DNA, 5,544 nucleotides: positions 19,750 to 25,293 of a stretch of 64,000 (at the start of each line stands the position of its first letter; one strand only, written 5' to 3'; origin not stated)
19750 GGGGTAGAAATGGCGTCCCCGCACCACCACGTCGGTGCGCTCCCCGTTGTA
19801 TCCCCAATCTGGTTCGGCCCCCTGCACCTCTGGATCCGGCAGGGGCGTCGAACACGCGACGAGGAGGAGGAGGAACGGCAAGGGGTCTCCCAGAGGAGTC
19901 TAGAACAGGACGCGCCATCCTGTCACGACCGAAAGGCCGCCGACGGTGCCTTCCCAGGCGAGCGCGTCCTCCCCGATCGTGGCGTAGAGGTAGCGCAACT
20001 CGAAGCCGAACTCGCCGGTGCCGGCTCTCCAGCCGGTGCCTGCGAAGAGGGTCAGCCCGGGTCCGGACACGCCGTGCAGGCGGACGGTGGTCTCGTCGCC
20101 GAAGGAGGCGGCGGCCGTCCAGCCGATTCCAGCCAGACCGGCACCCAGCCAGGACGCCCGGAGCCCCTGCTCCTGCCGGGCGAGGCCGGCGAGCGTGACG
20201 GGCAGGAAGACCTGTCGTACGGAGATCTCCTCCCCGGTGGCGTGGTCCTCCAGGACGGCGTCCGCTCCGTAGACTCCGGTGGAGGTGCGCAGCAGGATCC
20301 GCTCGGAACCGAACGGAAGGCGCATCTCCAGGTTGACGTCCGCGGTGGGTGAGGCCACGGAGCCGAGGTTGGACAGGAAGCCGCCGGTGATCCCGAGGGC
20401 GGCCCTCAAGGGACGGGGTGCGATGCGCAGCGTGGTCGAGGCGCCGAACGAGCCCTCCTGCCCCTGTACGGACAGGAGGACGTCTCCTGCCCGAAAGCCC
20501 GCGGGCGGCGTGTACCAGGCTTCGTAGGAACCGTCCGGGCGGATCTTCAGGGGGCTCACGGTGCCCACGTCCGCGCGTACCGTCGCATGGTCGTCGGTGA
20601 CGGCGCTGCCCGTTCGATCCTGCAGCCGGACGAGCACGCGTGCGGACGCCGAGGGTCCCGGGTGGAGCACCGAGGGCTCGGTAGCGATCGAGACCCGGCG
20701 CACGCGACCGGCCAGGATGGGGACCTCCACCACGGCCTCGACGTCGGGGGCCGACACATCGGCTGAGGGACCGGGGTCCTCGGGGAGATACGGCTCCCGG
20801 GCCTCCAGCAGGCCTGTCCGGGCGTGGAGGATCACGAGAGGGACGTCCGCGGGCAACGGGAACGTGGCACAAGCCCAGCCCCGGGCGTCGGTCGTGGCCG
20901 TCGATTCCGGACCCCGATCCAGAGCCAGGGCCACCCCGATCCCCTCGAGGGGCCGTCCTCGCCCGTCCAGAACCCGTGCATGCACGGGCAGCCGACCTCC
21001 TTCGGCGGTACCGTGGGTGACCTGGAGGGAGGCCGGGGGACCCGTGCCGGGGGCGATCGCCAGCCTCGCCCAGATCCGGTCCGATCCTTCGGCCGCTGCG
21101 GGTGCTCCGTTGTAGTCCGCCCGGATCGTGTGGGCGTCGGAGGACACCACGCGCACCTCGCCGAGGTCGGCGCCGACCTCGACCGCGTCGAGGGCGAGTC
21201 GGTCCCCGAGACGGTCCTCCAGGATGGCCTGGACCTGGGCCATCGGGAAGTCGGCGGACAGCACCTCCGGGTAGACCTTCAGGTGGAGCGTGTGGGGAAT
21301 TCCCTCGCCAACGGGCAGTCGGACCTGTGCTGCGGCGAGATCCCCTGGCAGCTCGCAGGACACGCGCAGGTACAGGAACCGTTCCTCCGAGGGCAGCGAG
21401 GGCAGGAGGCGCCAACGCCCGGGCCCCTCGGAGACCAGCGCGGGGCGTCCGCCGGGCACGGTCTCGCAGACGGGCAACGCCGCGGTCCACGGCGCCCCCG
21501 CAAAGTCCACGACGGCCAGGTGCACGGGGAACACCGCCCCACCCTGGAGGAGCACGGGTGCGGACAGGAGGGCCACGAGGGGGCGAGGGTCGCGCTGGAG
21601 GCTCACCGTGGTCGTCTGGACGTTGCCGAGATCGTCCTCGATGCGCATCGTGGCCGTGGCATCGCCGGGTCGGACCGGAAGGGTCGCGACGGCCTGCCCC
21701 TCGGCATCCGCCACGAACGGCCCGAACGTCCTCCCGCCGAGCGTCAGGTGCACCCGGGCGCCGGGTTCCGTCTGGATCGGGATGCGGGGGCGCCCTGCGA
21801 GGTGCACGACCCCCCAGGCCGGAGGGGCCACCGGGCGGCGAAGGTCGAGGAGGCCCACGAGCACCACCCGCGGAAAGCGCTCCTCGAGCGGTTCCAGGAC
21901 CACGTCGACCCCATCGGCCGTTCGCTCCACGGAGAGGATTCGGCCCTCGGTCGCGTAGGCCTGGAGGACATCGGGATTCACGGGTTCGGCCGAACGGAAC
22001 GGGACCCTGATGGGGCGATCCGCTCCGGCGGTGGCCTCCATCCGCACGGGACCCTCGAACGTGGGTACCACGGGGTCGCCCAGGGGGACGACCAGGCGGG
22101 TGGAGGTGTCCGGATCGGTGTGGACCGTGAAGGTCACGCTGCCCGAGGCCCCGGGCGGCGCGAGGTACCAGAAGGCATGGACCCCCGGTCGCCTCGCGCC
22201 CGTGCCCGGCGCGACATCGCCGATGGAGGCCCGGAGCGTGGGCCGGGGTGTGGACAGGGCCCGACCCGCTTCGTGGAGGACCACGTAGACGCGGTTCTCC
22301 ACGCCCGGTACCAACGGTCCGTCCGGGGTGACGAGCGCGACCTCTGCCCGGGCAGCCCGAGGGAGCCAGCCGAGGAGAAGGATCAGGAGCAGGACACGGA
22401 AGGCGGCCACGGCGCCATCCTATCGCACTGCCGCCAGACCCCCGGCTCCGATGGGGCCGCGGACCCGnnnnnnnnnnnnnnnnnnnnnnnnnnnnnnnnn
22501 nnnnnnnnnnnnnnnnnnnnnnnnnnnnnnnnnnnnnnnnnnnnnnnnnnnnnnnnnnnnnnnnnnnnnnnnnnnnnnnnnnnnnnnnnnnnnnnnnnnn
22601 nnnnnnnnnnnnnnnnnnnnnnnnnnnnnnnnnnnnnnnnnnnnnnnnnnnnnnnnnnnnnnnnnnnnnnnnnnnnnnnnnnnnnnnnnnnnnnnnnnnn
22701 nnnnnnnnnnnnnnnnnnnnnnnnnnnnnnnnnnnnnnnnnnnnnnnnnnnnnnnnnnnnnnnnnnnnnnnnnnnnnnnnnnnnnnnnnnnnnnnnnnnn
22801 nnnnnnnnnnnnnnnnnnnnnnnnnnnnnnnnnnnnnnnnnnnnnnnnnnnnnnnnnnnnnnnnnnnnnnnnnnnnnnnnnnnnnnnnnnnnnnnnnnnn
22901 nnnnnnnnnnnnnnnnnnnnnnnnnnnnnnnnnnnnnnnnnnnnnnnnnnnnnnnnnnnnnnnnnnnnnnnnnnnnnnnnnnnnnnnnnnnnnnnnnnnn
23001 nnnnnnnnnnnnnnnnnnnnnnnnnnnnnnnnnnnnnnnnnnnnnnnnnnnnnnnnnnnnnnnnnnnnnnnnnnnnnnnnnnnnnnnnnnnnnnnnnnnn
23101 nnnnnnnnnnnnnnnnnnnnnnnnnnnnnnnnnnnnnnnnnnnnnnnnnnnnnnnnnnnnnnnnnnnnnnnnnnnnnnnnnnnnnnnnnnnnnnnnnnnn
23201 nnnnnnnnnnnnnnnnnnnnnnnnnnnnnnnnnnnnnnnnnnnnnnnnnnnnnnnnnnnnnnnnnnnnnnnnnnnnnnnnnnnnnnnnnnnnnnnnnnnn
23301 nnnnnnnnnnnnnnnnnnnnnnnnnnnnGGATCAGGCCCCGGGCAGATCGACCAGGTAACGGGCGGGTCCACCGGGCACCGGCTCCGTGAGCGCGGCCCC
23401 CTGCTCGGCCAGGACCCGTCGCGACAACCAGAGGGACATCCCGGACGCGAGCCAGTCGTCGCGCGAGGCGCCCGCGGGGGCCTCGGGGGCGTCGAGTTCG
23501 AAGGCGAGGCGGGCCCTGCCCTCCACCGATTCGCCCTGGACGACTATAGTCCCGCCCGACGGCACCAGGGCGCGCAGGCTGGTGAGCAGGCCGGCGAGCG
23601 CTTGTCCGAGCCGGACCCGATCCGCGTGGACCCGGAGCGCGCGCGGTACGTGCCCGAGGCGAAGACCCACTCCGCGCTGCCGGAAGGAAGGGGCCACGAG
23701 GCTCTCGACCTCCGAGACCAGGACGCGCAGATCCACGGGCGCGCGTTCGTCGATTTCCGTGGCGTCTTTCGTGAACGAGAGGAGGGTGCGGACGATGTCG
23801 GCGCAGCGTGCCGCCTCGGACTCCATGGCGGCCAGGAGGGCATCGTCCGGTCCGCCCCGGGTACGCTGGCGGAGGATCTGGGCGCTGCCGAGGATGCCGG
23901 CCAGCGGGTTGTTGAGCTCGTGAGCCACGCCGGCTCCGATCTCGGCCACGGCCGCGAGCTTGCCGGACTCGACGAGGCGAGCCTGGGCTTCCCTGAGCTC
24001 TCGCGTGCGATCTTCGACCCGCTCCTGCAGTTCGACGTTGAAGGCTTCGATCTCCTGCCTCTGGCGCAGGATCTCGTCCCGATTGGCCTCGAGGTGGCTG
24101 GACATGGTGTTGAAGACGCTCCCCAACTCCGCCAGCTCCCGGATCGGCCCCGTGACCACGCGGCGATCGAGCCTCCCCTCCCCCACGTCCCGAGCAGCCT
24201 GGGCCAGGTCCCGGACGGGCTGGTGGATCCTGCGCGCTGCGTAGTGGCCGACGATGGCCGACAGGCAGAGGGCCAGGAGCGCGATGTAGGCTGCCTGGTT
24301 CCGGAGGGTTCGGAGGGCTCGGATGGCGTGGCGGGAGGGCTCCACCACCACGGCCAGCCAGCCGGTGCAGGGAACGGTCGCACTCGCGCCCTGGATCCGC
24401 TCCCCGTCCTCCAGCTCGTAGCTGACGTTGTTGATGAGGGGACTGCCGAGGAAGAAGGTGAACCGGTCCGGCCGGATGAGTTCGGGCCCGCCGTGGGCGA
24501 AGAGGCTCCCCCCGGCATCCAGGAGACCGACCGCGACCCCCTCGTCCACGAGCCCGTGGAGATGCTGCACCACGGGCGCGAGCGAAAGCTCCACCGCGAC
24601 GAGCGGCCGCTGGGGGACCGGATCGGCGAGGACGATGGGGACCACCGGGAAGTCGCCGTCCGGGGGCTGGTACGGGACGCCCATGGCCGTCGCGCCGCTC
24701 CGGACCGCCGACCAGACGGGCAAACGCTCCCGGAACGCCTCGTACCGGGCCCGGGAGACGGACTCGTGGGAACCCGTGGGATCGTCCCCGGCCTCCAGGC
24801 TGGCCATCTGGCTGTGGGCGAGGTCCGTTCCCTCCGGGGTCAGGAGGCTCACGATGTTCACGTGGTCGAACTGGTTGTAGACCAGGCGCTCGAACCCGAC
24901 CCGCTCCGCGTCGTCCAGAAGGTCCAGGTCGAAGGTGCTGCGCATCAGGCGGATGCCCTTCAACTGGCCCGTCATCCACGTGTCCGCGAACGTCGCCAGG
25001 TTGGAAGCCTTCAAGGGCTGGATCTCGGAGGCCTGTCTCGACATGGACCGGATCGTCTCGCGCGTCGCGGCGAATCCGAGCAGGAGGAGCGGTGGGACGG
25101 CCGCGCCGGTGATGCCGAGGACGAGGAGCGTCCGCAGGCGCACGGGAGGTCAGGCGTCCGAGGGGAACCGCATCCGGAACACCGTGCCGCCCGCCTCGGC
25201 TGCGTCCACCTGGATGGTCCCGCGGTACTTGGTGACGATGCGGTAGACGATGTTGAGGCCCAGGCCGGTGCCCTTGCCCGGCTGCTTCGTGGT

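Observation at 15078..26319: Seven-gene, 11-kb envelope-spanning sensory operon with three kinases, one receiver and no output domain, not assignable to a known system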

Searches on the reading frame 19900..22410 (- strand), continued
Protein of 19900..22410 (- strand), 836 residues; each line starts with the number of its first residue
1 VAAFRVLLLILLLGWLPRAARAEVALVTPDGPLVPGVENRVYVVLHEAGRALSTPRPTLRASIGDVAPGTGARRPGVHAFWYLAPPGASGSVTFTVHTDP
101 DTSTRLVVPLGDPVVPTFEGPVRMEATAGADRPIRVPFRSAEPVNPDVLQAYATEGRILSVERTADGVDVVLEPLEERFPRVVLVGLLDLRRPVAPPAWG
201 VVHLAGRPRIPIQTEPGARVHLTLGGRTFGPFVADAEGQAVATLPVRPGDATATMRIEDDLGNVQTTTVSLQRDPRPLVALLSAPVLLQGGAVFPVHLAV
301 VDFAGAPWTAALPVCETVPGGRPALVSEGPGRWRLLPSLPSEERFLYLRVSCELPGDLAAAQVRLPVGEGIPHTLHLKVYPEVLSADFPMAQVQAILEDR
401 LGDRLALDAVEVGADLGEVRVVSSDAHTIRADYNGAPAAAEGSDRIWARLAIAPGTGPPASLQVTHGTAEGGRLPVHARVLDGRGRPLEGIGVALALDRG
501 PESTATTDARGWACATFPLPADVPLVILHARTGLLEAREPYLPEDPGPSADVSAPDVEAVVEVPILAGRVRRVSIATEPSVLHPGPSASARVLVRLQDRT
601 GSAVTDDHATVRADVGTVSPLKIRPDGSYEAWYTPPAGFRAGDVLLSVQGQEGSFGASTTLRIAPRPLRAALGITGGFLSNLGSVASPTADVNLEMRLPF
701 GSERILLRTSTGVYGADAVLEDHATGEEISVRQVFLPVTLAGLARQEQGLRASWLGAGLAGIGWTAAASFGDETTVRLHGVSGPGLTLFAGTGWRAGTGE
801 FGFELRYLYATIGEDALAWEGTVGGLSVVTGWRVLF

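Call 48: find_encoding_contigs(protein=P0015, flank=10000, max_places=1)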
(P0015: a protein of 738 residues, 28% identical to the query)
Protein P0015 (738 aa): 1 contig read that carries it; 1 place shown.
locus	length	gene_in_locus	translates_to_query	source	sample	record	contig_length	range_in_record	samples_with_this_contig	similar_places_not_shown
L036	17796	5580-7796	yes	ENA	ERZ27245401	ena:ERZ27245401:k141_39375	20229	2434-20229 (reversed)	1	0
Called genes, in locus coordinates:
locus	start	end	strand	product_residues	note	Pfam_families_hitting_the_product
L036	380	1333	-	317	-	-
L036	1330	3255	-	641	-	PF00672:HAMP, PF00512:HisKA (weak), PF02518:HATPase_c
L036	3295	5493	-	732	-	PF00072:Response_reg, PF00989:PAS, PF13188:PAS_8, PF13426:PAS_9 (weak), PF02518:HATPase_c, PF00072:Response_reg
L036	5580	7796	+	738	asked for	PF09134:Invasin_D3 (weak)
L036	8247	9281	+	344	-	-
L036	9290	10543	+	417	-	PF12837:Fer4_6 (faint), PF00037:Fer4 (weak), PF13237:Fer4_10, PF14697:Fer4_21, PF12838:Fer4_7, PF13187:Fer4_9 (weak)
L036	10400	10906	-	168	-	-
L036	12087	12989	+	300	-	-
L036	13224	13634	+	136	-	PF12973:Cupin_7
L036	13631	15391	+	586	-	PF01425:Amidase, PF21986:AH_C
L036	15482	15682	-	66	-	-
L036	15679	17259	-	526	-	-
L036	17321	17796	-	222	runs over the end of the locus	PF00857:Isochorismatase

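Call 53: search_protein_families(library=pfam, proteins=[L036:1330-3255:-, L036:380-1333:-], max_evalue=1)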
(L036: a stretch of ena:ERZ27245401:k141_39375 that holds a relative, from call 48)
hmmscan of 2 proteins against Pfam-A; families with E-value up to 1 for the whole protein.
L036:1330-3255:- (641 aa): 4 families
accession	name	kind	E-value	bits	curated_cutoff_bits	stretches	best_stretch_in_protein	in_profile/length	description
PF02518.31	HATPase_c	-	3.5e-20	72.9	26.4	1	510-636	4-110/111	Histidine kinase-, DNA gyrase B-, and HSP90-like ATPase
PF00672.30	HAMP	-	1.7e-13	51.1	25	1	304-354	2-52/53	HAMP domain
PF00512.31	HisKA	-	4.4e-07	30.3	26.9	1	395-459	3-63/66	His Kinase A (phospho-acceptor) domain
PF13589.12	HATPase_c_3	-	0.00048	20.6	25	1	511-593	2-59/137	Histidine kinase-, DNA gyrase B-, and HSP90-like ATPase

L036:380-1333:- (317 aa): 5 families
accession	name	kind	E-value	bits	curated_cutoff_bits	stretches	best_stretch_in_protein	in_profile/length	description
PF09136.16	Glucodextran_B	-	5.9e-05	23.3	27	1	242-300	18-78/83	Glucodextranase, domain B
PF04773.18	FecR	-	7.4e-05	23.6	24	1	96-191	2-96/97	FecR protein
PF19077.6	Big_13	-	0.00077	20.4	27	1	264-305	60-101/102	Bacterial Ig-like domain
PF06805.18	Lambda_tail_I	-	0.0019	19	23.8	1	231-287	9-63/83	Bacteriophage lambda tail assembly protein I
PF15260.11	FAM219A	-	0.16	12.7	27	1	111-149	57-95/124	Protein family FAM219A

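Call 79: find_encoding_contigs(protein=P0016, flank=10000, max_places=2)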
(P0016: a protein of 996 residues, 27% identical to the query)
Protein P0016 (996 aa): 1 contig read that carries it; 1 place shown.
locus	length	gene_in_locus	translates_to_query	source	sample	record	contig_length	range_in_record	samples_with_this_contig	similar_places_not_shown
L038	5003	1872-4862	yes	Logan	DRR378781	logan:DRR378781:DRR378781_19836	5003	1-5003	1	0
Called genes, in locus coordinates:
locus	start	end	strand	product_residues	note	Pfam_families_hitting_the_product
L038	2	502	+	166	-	?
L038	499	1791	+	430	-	PF01882:DUF58, PF13519:VWA_2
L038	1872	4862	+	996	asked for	PF00630:Filamin (faint), PF09134:Invasin_D3 (weak), PF02369:Big_1, PF09134:Invasin_D3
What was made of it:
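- Tried and rejected: P0016, a weak D relative, sits in an unrelated context next to a VWA/DUF58 protein (call 79).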

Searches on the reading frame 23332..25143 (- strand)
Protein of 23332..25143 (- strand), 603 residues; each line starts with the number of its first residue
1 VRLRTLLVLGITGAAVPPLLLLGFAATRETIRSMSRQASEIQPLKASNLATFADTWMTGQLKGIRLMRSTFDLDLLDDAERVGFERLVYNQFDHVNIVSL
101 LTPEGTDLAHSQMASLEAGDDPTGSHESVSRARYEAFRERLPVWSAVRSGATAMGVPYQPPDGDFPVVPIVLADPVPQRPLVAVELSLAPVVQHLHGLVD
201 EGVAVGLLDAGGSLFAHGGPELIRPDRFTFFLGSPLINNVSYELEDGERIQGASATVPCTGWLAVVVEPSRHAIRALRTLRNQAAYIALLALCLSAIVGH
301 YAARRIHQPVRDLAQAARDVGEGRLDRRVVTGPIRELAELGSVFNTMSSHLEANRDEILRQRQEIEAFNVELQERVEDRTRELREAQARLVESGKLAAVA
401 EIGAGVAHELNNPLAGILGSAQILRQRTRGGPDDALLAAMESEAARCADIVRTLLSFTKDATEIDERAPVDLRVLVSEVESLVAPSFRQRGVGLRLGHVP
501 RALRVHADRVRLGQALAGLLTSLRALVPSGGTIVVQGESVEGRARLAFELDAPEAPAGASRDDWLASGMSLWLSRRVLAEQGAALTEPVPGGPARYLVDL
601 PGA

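Call 5: search_protein_families(library=pfam, proteins=[window:23332-25143:-], max_evalue=0.01)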
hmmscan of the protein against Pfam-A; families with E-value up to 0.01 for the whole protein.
window:23332-25143:- (603 aa): 2 families
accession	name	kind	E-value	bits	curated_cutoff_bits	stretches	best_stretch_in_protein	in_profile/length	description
PF00672.30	HAMP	-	3.2e-11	43.8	25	1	302-352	2-52/53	HAMP domain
PF00512.31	HisKA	-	3.4e-11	43.4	26.9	1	404-459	7-62/66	His Kinase A (phospho-acceptor) domain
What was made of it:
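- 23332..25143 (-): B: inner-membrane sensor. It has 2 TM segments, a diverged dCache_1 periplasmic domain, HAMP, and HisKA with intact His (HELNNPL), followed by a degenerate ATP-binding domain. Pfam finds only HAMP and HisKA (call 5).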

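Call 6: search_protein_families(library=ncbifam, proteins=[window:23332-25143:-], max_evalue=0.01)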
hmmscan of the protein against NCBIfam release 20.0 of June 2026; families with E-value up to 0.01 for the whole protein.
window:23332-25143:- (603 aa): 57 families (the best 25 are shown)
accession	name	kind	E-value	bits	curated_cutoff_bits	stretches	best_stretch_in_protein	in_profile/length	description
NF008468.0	PRK11360.1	equivalog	1.9e-19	69.4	646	1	376-543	374-538/616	two-component system sensor histidine kinase AtoS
NF008312.0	PRK11100.1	equivalog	8.5e-19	67.7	356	2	399-555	256-413/477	two-component system sensor histidine kinase CreC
NF007688.0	PRK10364.1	equivalog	8.8e-19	67.6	479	1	374-541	218-381/460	two-component system sensor histidine kinase ZraS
NF008318.0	PRK11107.1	equivalog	1.2e-18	66.6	890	1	232-521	131-418/920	two-component sensor histidine kinase BarA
NF047794.1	HisKinPtgB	equivalog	2e-15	56.1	1000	1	288-522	341-566/656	two-component system sensor histidine kinase PgtB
TIGR01386.1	cztS_silS_copS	subfamily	1.3e-14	54.1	292.55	2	269-352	151-235/457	heavy metal sensor histidine kinase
NF012163.2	BaeS_SmeS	equivalog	6.2e-13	48.5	500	2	404-553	245-394/457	sensor histidine kinase efflux regulator BaeS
TIGR02956.1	TMAO_torS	equivalog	8.6e-13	47.3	676.5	1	279-520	328-588/967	TMAO reductase system sensor histidine kinase/response regulator TorS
NF007837.0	PRK10549.1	equivalog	2.6e-12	46.2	603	2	404-553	245-394/466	envelope stress sensor histidine kinase BaeS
NF046020.1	HisKinCckABruc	equivalog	3e-12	45.2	1000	1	382-542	463-621/868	cell cycle histidine kinase CckA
NF010411.0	PRK13837.1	equivalog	5.6e-12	44.5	647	1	377-521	428-570/828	two-component system VirA-like sensor kinase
NF052574.1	HisKinEspCMyxo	equivalog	3.3e-11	42.1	1200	1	384-531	402-550/785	serine histidine kinase EspC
NF046026.1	HisKinCckACaul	equivalog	3.7e-11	41.9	1000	1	385-539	288-443/678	cell cycle histidine kinase CckA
NF040750.1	tetrathio_HK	equivalog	7.1e-11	41.3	750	1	376-522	315-467/555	tetrathionate respiration histidine kinase TtrS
NF045901.1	HisKinLetSLeg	equivalog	2.8e-10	38.9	1650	1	260-522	157-419/906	two-component system sensor histidine kinase LetS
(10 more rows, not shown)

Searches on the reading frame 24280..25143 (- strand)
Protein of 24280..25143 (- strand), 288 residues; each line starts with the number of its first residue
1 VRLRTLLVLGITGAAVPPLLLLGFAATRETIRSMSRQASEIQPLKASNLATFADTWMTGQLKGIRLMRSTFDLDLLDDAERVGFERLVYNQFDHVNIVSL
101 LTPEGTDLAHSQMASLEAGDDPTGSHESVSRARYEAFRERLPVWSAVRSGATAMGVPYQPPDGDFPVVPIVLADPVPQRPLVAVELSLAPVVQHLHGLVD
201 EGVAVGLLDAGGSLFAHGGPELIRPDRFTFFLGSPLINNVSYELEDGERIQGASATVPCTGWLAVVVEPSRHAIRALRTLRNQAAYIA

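Call 53: search_protein_families(library=pfam, proteins=[window:24280-25143:-], max_evalue=1)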
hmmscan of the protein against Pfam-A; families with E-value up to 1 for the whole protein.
window:24280-25143:- (288 aa): 1 family
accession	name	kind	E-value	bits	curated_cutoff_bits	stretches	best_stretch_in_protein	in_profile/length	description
PF05136.18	Phage_portal_2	-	0.2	11.2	32.9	0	106-164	277-330/354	Phage portal protein, lambda family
